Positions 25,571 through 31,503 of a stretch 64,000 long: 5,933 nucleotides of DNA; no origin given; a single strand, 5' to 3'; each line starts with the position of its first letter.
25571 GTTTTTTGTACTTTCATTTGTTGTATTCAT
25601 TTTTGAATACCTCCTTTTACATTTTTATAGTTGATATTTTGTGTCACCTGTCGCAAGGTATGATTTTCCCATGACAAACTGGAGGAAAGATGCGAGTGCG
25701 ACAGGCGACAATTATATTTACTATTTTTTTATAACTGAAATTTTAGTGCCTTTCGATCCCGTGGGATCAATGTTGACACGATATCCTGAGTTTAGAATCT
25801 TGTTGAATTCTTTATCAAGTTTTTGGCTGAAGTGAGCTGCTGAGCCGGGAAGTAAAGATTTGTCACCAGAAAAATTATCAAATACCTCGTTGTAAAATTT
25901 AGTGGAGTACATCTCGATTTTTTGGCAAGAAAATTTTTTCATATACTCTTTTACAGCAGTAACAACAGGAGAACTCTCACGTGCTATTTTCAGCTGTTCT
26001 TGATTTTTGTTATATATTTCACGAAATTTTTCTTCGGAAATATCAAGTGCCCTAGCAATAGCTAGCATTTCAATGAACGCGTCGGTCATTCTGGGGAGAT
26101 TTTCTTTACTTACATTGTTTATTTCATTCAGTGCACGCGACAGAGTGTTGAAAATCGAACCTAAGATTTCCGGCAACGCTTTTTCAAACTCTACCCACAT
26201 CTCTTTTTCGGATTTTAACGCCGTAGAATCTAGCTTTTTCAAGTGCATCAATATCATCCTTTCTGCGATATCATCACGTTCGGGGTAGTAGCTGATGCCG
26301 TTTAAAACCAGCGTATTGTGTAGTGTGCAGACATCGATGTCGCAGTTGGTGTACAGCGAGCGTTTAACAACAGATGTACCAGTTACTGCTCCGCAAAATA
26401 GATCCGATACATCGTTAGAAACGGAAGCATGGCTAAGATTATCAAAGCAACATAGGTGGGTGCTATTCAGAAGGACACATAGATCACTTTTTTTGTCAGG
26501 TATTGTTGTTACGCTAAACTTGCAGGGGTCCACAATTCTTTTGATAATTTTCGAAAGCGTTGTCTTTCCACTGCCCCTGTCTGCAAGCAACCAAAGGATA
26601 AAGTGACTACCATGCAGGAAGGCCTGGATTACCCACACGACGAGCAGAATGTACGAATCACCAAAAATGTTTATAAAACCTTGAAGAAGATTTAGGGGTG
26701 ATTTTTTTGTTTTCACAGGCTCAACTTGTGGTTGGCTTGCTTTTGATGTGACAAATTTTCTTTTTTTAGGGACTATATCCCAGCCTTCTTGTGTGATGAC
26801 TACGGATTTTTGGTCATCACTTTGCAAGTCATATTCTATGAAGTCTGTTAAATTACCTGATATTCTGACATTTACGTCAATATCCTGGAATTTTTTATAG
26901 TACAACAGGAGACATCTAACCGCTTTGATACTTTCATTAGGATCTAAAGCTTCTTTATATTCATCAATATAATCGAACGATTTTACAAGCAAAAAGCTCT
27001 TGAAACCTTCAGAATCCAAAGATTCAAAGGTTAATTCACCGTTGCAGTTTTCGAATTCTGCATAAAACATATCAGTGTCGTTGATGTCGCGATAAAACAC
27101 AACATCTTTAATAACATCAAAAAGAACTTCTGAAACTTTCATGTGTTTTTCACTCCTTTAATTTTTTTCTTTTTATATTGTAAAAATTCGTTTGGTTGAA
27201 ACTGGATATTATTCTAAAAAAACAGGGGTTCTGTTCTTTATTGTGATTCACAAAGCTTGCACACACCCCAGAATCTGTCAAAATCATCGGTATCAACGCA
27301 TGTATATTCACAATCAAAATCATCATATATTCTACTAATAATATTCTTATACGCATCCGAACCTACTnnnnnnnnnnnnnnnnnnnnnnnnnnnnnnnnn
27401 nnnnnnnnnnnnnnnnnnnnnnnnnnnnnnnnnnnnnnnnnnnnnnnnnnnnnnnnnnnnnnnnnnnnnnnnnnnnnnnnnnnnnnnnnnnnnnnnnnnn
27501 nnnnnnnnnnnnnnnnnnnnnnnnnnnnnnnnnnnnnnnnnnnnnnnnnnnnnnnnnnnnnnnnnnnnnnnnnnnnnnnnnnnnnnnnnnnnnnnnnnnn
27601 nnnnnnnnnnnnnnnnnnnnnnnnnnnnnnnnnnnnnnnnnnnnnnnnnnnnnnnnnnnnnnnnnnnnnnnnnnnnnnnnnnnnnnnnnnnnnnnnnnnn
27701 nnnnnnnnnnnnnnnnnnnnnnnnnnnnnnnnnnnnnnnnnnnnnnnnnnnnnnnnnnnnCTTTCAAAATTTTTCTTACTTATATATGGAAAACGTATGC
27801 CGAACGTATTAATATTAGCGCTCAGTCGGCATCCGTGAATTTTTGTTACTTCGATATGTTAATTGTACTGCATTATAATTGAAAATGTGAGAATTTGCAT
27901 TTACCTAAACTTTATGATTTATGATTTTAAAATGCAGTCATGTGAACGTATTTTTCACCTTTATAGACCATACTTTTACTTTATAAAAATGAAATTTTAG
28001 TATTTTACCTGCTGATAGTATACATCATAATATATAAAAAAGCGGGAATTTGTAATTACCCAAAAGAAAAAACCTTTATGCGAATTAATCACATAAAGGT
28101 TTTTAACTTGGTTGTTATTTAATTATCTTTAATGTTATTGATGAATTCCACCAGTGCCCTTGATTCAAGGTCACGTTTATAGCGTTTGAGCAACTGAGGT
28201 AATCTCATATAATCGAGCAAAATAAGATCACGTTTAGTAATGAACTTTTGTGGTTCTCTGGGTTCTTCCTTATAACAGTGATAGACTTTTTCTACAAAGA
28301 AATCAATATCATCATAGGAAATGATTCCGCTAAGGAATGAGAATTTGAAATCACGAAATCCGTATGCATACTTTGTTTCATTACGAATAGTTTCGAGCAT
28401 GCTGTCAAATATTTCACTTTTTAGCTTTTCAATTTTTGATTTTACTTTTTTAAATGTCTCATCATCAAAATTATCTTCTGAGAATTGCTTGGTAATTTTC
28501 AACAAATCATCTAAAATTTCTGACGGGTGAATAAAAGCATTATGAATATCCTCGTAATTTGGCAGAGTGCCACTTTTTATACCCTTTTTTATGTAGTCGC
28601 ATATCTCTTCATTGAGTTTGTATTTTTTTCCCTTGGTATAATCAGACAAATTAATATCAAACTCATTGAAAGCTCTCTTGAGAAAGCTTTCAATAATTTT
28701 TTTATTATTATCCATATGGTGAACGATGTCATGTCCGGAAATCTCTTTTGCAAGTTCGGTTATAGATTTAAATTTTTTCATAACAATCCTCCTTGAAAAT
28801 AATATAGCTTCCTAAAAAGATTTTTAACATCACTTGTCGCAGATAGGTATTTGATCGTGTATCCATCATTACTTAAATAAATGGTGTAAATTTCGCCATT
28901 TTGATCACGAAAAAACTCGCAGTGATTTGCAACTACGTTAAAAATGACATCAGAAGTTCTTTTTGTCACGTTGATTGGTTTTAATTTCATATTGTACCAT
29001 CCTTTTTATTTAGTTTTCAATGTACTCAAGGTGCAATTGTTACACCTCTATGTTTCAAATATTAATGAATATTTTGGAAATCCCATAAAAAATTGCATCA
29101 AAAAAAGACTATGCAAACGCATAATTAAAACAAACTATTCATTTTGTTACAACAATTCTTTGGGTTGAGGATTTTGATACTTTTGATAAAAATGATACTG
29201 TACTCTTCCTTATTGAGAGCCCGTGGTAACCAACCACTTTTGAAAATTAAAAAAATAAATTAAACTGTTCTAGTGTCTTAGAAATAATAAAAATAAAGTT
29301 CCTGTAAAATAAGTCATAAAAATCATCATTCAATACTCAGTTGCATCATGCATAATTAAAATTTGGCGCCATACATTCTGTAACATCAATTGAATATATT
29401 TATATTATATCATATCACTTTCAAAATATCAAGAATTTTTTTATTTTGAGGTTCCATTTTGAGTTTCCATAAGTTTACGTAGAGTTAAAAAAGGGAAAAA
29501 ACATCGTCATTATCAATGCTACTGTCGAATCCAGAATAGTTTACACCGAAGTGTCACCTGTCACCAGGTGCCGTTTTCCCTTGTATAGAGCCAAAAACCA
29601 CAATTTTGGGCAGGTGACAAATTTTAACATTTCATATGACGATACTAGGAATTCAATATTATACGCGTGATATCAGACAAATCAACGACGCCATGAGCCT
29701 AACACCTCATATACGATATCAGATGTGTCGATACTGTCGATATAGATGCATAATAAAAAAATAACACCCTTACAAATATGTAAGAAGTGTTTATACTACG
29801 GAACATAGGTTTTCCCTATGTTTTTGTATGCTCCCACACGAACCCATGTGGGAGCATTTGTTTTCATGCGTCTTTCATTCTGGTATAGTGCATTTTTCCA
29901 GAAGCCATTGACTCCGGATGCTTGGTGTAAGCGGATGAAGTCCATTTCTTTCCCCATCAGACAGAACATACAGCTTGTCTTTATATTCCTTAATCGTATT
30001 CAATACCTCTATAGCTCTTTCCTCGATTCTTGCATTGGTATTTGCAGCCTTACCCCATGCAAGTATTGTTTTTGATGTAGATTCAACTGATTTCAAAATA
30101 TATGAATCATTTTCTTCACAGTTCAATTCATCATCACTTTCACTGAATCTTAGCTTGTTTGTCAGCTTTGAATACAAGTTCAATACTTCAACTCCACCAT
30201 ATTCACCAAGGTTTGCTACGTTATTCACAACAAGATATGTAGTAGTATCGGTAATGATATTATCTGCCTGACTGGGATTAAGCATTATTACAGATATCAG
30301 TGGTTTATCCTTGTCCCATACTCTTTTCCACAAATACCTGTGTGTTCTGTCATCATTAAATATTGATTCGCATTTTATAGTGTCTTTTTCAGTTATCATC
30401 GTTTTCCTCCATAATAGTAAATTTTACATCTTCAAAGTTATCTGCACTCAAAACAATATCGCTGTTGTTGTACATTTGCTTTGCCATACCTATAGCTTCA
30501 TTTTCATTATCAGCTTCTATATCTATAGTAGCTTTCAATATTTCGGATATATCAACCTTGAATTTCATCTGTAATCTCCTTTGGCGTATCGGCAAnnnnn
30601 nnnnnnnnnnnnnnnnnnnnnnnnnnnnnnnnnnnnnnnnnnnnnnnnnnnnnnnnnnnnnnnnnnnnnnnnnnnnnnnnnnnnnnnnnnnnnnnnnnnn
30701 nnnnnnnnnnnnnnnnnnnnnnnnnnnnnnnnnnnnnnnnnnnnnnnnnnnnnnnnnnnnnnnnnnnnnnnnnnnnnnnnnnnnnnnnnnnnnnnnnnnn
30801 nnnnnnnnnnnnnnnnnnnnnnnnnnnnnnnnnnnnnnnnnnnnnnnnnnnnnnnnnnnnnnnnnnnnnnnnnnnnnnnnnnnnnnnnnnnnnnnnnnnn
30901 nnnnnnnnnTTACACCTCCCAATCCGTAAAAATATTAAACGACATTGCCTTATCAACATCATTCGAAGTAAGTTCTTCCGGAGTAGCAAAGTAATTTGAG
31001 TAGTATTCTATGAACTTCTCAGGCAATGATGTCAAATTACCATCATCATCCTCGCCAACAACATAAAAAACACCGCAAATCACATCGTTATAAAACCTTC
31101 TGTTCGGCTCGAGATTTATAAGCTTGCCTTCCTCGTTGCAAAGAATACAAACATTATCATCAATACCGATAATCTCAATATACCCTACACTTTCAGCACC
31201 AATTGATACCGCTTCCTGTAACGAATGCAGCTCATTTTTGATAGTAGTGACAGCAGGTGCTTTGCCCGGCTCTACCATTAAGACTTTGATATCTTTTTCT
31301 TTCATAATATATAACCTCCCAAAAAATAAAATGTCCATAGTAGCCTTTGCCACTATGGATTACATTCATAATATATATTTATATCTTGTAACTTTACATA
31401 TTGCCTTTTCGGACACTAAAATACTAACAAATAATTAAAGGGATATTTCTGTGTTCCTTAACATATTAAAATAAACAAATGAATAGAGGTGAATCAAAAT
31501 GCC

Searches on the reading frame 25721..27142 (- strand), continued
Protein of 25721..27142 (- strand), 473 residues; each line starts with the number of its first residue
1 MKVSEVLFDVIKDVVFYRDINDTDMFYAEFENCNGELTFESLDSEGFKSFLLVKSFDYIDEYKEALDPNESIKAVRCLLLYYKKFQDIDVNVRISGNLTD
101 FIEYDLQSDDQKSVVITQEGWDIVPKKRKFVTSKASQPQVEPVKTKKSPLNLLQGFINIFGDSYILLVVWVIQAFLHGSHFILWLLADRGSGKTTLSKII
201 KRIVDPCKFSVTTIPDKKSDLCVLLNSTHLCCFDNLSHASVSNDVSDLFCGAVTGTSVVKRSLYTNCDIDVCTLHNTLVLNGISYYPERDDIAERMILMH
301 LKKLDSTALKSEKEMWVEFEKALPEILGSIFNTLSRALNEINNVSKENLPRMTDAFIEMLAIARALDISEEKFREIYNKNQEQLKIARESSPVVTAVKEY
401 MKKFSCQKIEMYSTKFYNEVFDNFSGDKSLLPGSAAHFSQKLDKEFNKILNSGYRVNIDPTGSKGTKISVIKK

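Call 102: fold_search(model_id=the predicted structure, library=viral)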
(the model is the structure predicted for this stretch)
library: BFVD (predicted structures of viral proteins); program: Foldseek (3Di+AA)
matches with E <= 10: 1200; with E <= 0.001: 342
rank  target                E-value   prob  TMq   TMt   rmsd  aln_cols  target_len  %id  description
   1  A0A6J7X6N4            8.9e-37  1.00  0.76  0.73   6.8       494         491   22  ATP-binding protein [uncultured Caudovirales phage]
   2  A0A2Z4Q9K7            1.7e-32  1.00  0.72  0.41   7.7       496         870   21  DNA helicase [Microbacterium phage Zeta1847]
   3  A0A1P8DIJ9            1.2e-15  1.00  0.58  0.39   7.8       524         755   14  (no name in the UniProt tables at hand)
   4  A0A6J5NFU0            4.8e-14  1.00  0.50  0.40  10.9       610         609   11  Uncharacterized protein [uncultured Caudovirales phage]
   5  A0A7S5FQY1            1.2e-13  1.00  0.55  0.24   8.2       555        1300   13  (no name in the UniProt tables at hand)
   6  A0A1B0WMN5            3.9e-13  1.00  0.47  0.29  10.0       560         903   11  Toprim domain-containing protein [Flavobacterium phage 23T]
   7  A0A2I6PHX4            1.6e-12  1.00  0.49  0.27  11.6       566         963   12  RNA polymerase-binding transcription factor [Pseudomonas phage PMBT3]
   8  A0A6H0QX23            4.4e-12  1.00  0.57  0.25   6.7       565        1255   10  (no name in the UniProt tables at hand)
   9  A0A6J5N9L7            4.9e-12  1.00  0.41  0.29  11.7       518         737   12  Virulence-protein E, N-terminal [uncultured Caudovirales phage]
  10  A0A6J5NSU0            6.5e-12  1.00  0.47  0.31  11.6       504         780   10  DNA primase/polymerase, bifunctional, N-terminal [uncultured Caudovirales phage]
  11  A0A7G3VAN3            6.9e-12  1.00  0.49  0.50   8.4       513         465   13  (no name in the UniProt tables at hand)
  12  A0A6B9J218            7.3e-12  1.00  0.46  0.28  12.1       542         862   12  (no name in the UniProt tables at hand)
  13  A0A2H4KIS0            1.6e-11  1.00  0.40  0.40   8.8       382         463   14  (no name in the UniProt tables at hand)
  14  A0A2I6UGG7            2.1e-11  1.00  0.52  0.35   7.2       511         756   14  Topoisomerase-primase domain-containing protein [Salinibacter phage M8CR30-4]
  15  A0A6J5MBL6            2.2e-11  1.00  0.46  0.31  11.6       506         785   11  DNA primase/polymerase, bifunctional, N-terminal [uncultured Caudovirales phage]
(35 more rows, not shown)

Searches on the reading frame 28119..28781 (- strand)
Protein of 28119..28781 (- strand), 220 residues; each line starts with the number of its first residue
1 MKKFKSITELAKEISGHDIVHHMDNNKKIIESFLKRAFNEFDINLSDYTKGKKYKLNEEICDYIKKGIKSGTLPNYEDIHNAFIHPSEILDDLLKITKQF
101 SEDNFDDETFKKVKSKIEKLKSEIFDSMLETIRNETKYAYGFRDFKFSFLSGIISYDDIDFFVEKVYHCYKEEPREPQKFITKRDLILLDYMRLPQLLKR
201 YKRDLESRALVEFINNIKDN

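Call 11: search_protein_families(library=pfam, proteins=[window:28119-28781:-], max_evalue=0.01)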
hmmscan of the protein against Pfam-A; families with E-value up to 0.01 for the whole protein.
window:28119-28781:- (220 aa): 2 families
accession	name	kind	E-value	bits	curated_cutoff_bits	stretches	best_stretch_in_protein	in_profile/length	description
PF03645.18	Tctex-1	-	0.00035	21.3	22.8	0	27-84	3-55/95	Tctex-1 family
PF11728.13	ArAE_1_C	-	0.005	17.3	22.4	0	22-87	3-65/166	Putative aromatic acid exporter C-terminal domain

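Call 14: search_protein_families(library=phrogs, proteins=[window:28119-28781:-], max_evalue=0.01)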
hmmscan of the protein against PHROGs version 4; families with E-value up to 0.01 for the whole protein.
window:28119-28781:- (220 aa): 1 family
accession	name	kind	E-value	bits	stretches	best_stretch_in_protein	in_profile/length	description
phrog_11614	-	unknown function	0.0025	18.6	1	97-126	6-35/57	-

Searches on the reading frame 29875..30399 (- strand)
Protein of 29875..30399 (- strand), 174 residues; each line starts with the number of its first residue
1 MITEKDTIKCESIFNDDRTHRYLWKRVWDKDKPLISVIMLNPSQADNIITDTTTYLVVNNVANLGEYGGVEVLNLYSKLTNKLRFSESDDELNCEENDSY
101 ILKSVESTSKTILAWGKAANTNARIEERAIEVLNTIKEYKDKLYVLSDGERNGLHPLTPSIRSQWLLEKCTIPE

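Call 11: search_protein_families(library=pfam, proteins=[window:29875-30399:-], max_evalue=0.01)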
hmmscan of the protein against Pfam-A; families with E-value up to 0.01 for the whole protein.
window:29875-30399:- (174 aa): 1 family
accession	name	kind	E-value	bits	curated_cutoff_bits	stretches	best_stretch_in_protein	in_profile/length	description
PF07799.17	DUF1643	-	3e-29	102.2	22.5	1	21-157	1-134/134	Protein of unknown function (DUF1643)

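Call 14: search_protein_families(library=phrogs, proteins=[window:29875-30399:-], max_evalue=0.01)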
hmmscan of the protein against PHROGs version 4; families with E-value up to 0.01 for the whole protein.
window:29875-30399:- (174 aa): 1 family
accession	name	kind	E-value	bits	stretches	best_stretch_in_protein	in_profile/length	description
phrog_3230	-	unknown function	1.1e-26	94.7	1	4-158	3-153/167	-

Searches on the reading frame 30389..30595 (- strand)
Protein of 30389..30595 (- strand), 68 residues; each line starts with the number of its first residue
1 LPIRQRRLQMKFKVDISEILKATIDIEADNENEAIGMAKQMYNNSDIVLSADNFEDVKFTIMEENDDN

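Call 92: search_protein_families(library=pfam, proteins=[window:30389-30595:-], max_evalue=0.01)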
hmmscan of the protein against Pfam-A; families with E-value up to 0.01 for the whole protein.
window:30389-30595:- (68 aa): 1 family
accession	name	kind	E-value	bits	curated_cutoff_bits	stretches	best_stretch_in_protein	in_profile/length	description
PF14207.11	DpnD-PcfM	-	3.4e-16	59.4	25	1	12-57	1-46/46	DpnD/PcfM-like protein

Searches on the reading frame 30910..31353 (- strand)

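Call 12: search_protein_families(library=pfam, proteins=[window:30910-31353:-], max_evalue=0.01)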
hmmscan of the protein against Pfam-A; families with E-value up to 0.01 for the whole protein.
window:30910-31353:- (147 aa): 1 family
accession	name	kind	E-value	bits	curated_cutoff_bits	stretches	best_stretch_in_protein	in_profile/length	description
PF12957.13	DUF3846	-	1.9e-24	86.2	27.5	1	22-122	1-102/103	Domain of unknown function (DUF3846)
